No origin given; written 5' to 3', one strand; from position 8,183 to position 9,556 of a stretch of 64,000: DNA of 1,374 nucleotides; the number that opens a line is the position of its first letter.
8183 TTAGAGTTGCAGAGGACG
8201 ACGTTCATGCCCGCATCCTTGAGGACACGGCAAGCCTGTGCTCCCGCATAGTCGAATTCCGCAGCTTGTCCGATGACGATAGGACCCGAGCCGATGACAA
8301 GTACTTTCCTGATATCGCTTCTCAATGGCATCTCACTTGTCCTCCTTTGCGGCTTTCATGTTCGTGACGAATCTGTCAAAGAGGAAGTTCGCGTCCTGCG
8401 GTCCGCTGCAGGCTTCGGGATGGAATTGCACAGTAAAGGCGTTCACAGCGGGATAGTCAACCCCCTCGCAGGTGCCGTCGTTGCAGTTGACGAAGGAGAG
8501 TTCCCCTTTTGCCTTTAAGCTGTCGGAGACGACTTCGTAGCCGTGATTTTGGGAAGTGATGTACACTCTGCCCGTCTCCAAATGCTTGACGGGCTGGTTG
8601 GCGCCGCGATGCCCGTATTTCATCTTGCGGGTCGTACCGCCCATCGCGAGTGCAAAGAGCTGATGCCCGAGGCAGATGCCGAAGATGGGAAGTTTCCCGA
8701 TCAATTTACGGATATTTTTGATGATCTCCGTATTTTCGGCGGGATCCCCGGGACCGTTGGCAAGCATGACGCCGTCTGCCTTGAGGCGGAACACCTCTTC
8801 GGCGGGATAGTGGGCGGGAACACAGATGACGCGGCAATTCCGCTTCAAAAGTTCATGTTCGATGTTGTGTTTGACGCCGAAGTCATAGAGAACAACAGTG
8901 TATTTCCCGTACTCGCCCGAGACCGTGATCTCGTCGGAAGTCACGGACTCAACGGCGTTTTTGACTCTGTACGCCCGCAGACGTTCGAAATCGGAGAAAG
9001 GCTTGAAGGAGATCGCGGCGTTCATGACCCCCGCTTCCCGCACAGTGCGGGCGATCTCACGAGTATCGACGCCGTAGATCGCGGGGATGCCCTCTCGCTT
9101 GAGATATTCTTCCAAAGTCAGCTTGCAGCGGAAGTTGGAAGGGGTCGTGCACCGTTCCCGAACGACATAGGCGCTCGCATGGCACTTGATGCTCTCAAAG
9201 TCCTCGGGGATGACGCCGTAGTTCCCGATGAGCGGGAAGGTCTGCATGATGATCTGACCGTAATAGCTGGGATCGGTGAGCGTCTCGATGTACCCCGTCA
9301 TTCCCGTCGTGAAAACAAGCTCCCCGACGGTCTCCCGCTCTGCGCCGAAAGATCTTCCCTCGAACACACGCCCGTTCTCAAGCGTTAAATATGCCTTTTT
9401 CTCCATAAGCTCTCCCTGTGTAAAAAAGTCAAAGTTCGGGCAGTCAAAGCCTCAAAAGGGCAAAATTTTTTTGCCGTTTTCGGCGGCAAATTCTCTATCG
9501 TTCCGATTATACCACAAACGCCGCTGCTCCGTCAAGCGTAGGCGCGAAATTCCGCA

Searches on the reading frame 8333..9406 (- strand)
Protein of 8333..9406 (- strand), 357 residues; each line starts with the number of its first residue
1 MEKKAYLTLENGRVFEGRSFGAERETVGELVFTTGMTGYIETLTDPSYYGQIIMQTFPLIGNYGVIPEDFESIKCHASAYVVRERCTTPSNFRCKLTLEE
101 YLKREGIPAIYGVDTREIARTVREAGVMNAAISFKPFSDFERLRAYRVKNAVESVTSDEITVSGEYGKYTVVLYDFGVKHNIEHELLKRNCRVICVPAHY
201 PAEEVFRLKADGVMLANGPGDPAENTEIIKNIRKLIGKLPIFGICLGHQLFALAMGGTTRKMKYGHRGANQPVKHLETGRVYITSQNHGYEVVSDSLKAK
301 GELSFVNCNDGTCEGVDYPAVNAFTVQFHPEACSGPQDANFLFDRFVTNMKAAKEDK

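Call 10: search_protein_families(library=pfam, proteins=[window:8333-9406:-])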
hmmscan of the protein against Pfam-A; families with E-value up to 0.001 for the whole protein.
window:8333-9406:- (357 aa): 3 families
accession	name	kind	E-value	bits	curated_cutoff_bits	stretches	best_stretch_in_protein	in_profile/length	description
PF00988.28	CPSase_sm_chain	-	1e-51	174.5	27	1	7-132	1-126/126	Carbamoyl-phosphate synthase small chain, CPSase domain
PF00117.34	GATase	-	1.3e-48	165.6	22.8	1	172-347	1-188/190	Glutamine amidotransferase class-I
PF07722.19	Peptidase_C26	-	4.5e-08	33.6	20.5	1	237-331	104-219/219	Peptidase C26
